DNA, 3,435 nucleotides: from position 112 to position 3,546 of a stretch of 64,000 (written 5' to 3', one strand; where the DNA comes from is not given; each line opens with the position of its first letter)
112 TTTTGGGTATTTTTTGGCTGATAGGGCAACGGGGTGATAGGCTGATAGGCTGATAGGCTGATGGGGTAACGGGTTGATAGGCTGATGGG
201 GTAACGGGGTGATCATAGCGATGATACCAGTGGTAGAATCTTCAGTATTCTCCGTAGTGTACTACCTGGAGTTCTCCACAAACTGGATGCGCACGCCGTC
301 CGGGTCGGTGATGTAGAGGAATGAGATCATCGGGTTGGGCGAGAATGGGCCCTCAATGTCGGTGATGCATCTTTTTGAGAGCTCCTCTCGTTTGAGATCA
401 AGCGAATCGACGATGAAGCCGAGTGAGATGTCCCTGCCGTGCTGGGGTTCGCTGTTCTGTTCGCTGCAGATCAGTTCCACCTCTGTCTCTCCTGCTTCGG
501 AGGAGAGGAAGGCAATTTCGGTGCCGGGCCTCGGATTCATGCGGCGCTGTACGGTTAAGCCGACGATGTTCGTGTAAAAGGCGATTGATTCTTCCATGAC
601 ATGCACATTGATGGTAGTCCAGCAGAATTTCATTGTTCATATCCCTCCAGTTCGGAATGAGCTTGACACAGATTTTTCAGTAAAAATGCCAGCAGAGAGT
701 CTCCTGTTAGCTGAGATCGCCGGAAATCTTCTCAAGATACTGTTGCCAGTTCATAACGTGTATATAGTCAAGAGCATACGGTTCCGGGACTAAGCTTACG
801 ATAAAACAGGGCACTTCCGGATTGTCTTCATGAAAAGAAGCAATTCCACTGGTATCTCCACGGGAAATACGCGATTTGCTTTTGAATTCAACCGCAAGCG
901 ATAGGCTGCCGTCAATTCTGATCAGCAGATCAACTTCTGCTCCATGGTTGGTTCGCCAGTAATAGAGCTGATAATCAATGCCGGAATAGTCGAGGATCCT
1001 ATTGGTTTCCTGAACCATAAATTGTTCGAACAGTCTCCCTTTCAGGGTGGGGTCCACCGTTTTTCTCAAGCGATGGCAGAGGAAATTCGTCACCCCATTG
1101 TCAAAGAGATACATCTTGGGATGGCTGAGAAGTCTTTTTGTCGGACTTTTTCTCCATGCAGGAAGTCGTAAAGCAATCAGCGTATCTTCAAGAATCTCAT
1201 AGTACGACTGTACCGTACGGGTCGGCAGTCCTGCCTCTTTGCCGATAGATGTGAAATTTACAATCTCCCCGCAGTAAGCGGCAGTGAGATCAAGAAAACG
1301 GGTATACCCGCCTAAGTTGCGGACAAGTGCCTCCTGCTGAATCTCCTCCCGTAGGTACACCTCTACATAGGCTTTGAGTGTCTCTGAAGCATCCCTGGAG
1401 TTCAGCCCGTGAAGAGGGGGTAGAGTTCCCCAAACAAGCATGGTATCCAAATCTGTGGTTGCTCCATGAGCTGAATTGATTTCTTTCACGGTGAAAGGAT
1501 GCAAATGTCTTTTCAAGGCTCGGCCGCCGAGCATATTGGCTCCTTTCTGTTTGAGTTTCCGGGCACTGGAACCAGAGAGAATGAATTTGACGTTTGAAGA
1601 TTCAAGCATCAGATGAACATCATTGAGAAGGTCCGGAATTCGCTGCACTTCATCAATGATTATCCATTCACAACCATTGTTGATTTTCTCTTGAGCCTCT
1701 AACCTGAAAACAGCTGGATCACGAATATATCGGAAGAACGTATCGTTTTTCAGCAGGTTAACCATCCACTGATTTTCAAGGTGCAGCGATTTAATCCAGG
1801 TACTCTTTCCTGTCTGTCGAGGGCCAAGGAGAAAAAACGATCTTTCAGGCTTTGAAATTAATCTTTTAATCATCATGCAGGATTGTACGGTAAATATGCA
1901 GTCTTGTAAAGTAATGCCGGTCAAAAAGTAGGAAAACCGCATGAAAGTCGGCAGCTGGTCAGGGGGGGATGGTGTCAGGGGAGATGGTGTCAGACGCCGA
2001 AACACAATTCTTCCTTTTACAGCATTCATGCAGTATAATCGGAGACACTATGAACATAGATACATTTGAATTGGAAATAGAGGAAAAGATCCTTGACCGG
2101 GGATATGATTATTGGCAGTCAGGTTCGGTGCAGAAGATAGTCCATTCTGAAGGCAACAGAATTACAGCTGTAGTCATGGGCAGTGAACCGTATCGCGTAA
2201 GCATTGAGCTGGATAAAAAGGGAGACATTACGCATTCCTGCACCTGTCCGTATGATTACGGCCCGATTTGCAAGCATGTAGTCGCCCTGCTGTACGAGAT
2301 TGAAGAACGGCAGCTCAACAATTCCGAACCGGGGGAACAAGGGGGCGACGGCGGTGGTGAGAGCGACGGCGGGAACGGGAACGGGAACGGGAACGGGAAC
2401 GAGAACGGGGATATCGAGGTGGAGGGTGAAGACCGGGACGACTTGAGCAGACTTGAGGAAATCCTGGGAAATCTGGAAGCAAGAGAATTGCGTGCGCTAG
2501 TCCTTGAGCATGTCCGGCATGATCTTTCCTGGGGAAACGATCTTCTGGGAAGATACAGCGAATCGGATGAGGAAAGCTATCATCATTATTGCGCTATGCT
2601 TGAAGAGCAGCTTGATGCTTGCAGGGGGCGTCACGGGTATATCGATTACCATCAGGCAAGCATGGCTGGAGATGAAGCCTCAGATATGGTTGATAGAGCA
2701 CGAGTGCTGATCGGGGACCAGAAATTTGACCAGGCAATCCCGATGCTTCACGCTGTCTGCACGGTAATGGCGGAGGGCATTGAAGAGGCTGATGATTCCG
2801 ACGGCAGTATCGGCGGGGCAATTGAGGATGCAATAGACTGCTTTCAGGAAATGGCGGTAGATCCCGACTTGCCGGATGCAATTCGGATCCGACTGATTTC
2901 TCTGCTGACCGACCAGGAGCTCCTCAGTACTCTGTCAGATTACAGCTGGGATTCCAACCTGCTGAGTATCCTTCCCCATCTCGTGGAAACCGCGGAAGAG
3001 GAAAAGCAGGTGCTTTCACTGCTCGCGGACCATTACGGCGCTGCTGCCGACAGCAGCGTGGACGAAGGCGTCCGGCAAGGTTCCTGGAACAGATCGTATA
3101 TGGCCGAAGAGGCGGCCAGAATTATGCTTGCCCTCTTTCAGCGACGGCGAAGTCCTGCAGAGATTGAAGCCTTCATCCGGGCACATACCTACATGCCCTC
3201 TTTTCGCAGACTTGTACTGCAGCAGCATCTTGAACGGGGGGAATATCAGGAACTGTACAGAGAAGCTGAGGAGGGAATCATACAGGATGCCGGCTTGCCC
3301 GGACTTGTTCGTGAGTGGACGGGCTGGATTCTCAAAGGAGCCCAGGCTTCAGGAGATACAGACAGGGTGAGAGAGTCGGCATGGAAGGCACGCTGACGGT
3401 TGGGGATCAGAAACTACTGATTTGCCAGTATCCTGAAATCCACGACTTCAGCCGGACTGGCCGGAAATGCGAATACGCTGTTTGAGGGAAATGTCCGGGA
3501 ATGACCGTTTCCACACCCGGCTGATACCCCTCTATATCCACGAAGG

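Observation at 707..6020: SWIM zinc-finger protein flanked by an AAA/DUF4143 ATPase and a 639-aa protein of unknown function that has a paralogue inside the island: candidate uncharacterised module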

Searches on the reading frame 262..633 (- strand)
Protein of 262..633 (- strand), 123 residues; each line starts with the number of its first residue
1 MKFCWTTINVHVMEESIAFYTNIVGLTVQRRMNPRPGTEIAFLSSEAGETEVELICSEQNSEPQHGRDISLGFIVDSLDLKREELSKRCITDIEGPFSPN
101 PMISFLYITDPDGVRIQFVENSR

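Call 4: search_protein_families(library=pfam, proteins=[window:262-633:-], max_evalue=0.01)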
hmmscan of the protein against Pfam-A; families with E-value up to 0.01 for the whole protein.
window:262-633:- (123 aa): 3 families
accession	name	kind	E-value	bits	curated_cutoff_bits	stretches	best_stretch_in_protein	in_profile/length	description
PF00903.31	Glyoxalase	-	7e-10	39.8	20.6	1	5-118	4-121/121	Glyoxalase/Bleomycin resistance protein/Dioxygenase superfamily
PF13669.12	Glyoxalase_4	-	0.00042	21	27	1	8-88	5-89/109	Glyoxalase/Bleomycin resistance protein/Dioxygenase superfamily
PF12681.13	Glyoxalase_2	-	0.0018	18.6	30.1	1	7-117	5-112/118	Glyoxalase-like domain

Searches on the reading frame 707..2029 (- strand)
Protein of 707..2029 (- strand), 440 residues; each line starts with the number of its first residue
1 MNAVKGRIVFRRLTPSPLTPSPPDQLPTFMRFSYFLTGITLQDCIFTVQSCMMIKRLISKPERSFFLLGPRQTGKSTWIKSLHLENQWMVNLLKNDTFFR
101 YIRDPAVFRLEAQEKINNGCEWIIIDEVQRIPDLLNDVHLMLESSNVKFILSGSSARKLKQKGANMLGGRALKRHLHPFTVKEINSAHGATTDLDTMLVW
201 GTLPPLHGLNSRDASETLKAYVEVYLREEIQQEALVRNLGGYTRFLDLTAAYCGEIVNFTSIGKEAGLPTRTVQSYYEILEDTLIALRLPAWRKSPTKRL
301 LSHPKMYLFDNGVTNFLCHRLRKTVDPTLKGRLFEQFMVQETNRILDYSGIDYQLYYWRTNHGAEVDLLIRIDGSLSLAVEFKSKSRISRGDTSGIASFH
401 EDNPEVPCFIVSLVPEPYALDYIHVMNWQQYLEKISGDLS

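Call 4: search_protein_families(library=pfam, proteins=[window:707-2029:-], max_evalue=0.01)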
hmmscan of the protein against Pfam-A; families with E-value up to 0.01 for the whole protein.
window:707-2029:- (440 aa): 3 families
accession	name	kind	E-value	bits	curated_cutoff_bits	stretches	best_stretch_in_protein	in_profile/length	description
PF13635.12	DUF4143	-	1.6e-31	109.6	28.1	1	228-384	2-159/160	Domain of unknown function (DUF4143)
PF13173.12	AAA_14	-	2.4e-21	76.5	27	1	64-184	4-128/129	AAA domain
PF13401.12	AAA_22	-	1.6e-05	25.7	27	0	121-154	86-123/130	AAA domain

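Call 9: search_protein_families(library=ncbifam, proteins=[window:707-2029:-], max_evalue=0.01)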
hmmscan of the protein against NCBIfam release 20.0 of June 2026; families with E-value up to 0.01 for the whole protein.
window:707-2029:- (440 aa): 0 families

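Call 10: search_protein_families(library=padloc, proteins=[window:707-2029:-], max_evalue=0.01)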
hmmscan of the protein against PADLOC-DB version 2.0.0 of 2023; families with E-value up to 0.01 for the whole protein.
window:707-2029:- (440 aa): 8 families
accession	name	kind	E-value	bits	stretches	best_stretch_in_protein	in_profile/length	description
PDLC04790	PDC-S01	-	1.7e-57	193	1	63-403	28-386/422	-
PDLC04789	PDC-S01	-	5.5e-57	191.5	1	60-387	15-343/375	-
PDLC04787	PDC-S01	-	3.2e-32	109.9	1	66-433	31-407/412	-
PDLC04791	PDC-S01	-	7.8e-29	98.5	1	53-412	10-376/395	-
PDLC04786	PDC-S01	-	2.6e-15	54.1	2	63-222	21-191/439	-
PDLC04788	PDC-S01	-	1.1e-14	52.2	2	65-198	22-164/448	-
PDLC04792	PDC-S01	-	2.4e-13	47.5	2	60-191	16-158/452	-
PDLC02350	AbiO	-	0.002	15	1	117-165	255-304/468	AbiO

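Call 107: search_protein_families(library=phrogs, proteins=[window:707-1876:-], max_evalue=0.001)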
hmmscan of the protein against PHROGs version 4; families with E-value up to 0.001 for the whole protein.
window:707-1876:- (389 aa): 0 families

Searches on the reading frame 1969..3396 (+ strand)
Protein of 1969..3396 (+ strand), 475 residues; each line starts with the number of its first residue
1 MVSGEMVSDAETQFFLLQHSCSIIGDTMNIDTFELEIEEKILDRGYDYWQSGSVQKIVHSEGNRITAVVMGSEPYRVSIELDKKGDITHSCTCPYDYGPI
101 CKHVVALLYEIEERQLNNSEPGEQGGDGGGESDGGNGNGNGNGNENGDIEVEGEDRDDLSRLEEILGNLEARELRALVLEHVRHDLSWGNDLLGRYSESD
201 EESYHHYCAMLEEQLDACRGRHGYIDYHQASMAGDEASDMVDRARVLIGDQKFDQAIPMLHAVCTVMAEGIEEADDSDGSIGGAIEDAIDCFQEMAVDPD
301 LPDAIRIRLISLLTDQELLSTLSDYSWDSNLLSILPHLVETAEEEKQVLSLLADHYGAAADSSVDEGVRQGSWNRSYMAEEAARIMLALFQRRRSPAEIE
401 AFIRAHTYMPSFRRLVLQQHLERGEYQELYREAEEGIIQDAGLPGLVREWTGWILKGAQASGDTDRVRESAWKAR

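Call 4: search_protein_families(library=pfam, proteins=[window:1969-3396:+], max_evalue=0.01)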
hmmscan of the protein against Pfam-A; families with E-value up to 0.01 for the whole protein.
window:1969-3396:+ (475 aa): 1 family
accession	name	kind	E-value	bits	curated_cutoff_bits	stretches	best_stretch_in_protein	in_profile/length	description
PF04434.22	SWIM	-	5.8e-09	35.7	19.6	1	75-110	1-36/38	SWIM zinc finger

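Call 9: search_protein_families(library=ncbifam, proteins=[window:1969-3396:+], max_evalue=0.01)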
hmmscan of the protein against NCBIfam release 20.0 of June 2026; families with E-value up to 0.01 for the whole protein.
window:1969-3396:+ (475 aa): 0 families

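Call 10: search_protein_families(library=padloc, proteins=[window:1969-3396:+], max_evalue=0.01)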
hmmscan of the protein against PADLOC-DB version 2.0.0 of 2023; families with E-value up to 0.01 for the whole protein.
window:1969-3396:+ (475 aa): 1 family
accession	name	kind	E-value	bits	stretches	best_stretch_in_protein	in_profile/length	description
PDLC05053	PDC-S62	-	6.6e-16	56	1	27-279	8-222/566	-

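Call 107: search_protein_families(library=phrogs, proteins=[window:2050-3396:+], max_evalue=0.001)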
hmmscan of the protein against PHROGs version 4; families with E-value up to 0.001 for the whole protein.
window:2050-3396:+ (448 aa): 0 families
